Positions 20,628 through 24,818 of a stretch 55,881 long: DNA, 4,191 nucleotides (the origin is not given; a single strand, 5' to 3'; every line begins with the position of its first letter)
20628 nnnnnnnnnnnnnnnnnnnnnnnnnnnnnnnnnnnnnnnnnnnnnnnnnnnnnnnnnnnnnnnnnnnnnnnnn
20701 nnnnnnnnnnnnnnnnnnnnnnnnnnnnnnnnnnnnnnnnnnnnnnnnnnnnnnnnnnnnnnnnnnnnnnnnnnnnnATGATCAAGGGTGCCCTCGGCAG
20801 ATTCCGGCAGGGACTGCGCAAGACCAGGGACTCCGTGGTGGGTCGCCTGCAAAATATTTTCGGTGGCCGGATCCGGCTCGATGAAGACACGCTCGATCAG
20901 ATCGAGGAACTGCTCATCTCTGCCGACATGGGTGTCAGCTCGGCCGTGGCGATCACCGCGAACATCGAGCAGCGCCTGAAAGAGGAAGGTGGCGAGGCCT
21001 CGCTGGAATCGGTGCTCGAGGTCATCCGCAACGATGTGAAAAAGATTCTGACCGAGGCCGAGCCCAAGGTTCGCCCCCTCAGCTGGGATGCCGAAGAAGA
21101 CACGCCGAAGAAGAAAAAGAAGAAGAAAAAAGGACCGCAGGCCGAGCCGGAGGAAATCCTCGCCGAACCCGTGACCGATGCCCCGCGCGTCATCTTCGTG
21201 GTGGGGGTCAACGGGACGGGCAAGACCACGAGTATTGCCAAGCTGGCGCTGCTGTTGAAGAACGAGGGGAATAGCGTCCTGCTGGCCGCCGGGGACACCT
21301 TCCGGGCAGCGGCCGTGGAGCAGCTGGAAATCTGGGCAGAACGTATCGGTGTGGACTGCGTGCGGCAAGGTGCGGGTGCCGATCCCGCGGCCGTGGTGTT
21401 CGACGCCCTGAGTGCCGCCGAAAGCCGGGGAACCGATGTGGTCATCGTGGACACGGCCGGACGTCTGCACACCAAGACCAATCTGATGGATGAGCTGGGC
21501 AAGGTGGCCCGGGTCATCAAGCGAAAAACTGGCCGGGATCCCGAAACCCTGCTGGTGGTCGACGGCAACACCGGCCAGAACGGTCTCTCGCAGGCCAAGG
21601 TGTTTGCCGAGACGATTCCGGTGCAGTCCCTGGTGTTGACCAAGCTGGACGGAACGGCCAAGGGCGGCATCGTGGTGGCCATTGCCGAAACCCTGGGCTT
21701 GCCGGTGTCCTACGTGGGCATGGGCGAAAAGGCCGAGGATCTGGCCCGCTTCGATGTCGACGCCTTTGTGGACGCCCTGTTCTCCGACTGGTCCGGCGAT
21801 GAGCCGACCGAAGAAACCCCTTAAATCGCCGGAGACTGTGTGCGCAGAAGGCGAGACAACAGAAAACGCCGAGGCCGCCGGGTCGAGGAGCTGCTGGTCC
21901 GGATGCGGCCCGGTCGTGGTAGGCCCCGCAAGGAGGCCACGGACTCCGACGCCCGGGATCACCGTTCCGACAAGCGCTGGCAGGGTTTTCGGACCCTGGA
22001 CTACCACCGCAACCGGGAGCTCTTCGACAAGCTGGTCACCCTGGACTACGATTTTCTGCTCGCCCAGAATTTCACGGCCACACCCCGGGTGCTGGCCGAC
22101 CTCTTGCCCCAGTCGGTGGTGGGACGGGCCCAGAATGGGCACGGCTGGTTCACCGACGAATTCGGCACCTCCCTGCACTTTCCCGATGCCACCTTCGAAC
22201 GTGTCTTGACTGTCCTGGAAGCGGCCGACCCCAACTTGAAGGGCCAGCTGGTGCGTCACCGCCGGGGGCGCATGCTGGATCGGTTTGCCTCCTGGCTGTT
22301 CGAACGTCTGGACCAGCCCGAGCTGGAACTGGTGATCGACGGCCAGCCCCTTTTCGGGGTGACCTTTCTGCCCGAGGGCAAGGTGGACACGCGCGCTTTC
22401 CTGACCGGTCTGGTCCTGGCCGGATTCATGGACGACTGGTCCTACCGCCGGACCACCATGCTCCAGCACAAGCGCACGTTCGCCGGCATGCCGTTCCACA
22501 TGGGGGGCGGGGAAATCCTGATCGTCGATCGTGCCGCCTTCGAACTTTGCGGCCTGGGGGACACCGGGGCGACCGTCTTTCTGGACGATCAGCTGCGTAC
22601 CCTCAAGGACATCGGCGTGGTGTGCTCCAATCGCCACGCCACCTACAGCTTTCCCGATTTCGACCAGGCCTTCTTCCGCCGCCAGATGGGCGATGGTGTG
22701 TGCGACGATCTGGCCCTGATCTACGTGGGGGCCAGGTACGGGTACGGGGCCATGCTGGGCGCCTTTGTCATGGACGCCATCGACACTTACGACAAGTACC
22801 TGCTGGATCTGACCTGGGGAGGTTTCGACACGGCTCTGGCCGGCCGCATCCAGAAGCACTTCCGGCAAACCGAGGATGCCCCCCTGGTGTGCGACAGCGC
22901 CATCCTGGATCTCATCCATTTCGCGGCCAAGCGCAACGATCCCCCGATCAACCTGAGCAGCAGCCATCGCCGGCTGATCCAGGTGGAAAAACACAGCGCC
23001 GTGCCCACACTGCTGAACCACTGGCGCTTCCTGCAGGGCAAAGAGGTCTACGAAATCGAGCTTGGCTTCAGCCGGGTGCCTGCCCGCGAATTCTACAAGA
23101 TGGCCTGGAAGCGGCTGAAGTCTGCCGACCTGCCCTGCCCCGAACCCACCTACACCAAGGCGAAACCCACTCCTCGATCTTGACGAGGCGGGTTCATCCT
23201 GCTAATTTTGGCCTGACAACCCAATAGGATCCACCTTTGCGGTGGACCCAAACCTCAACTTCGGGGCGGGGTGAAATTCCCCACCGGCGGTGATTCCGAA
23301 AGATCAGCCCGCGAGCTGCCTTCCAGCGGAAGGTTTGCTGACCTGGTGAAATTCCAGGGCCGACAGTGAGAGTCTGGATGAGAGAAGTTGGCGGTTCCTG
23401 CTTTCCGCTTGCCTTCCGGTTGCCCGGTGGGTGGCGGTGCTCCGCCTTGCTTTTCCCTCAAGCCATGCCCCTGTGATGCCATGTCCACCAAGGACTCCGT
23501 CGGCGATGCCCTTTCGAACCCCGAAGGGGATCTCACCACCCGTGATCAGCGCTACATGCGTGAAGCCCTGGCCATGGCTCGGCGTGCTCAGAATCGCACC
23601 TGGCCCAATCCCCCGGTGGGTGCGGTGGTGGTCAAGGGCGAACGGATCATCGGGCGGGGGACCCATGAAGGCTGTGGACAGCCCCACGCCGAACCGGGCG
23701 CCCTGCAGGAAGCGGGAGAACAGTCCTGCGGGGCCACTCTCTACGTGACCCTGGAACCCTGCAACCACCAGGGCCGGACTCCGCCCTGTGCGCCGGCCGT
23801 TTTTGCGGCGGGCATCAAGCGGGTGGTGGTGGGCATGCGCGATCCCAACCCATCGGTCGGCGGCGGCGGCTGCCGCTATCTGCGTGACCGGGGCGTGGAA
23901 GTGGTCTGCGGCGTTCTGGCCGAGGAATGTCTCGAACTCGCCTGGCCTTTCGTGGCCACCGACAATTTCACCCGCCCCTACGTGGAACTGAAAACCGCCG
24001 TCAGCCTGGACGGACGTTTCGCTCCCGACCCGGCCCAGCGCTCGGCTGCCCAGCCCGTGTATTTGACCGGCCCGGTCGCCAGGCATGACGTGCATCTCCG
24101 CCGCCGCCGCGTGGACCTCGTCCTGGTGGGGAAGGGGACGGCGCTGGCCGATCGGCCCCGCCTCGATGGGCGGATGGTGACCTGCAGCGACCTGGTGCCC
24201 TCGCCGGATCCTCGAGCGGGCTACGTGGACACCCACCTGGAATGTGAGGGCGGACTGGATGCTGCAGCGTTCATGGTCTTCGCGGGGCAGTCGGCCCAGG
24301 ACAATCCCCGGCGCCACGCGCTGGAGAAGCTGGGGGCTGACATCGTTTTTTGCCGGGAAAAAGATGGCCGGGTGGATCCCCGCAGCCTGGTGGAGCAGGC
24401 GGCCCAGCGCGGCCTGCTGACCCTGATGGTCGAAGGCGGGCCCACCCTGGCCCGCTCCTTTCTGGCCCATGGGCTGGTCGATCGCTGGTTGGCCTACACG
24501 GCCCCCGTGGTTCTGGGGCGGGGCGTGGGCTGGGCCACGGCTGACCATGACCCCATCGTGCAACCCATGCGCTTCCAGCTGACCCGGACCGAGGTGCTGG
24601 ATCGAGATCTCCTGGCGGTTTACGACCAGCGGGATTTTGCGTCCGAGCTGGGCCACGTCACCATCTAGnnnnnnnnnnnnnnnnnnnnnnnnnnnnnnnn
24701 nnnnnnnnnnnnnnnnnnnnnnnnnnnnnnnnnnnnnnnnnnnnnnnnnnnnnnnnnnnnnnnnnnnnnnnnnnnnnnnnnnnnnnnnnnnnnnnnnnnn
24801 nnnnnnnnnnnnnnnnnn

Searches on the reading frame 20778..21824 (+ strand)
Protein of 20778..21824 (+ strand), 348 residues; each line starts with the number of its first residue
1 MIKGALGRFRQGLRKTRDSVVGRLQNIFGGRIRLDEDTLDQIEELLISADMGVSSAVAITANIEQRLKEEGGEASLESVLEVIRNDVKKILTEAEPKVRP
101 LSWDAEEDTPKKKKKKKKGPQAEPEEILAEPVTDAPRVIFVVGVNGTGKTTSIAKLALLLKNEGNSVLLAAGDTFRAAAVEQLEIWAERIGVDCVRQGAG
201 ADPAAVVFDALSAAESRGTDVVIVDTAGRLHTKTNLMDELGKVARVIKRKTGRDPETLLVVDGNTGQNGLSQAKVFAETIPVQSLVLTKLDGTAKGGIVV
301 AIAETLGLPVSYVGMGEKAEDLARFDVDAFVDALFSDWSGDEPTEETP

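Call 23: search_protein_families(library=pfam, proteins=[window:20778-21824:+], max_evalue=0.0001)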
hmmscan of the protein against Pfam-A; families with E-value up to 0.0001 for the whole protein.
window:20778-21824:+ (348 aa): 5 families
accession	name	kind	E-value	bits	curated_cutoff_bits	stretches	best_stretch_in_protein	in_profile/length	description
PF00448.28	SRP54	-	4.7e-74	248.7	22.7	1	136-335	1-195/196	SRP54-type protein, GTPase domain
PF02881.24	SRP54_N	-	6.4e-10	39.5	22.4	1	22-91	3-71/75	SRP54-type protein, helical bundle domain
PF13604.12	AAA_30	-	3.6e-07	30.5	27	1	129-234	11-104/191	AAA domain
PF13191.12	AAA_16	-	1e-05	26.6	32.6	1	128-263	16-140/167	AAA ATPase domain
PF13401.12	AAA_22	-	2.3e-05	25.2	27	1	136-240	5-104/130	AAA domain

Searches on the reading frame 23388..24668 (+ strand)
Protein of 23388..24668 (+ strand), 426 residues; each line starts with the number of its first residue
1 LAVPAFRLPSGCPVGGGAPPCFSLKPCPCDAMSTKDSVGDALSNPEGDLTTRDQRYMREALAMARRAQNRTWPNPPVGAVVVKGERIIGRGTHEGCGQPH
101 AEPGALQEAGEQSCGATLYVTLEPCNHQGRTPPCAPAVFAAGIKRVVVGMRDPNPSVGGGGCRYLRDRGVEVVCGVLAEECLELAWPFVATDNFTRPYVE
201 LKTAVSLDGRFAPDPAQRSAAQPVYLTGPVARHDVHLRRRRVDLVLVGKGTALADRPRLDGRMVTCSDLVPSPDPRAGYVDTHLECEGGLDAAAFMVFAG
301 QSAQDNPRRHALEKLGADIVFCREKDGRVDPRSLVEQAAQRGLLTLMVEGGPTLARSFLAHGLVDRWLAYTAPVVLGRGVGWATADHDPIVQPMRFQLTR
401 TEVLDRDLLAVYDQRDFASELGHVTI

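Call 23: search_protein_families(library=pfam, proteins=[window:23388-24668:+], max_evalue=0.0001)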
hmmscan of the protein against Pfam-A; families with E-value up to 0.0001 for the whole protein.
window:23388-24668:+ (426 aa): 3 families
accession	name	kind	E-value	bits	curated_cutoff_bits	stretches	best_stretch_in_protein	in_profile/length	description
PF01872.23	RibD_C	-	3.7e-30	105.6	24.1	1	197-409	1-196/197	RibD C-terminal domain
PF00383.29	dCMP_cyt_deam_1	-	8e-21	74.3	25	1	51-150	2-102/102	Cytidine and deoxycytidylate deaminase zinc-binding region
PF14437.12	MafB19-deam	-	1.6e-13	51.2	27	1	53-155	3-106/142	MafB19-like deaminase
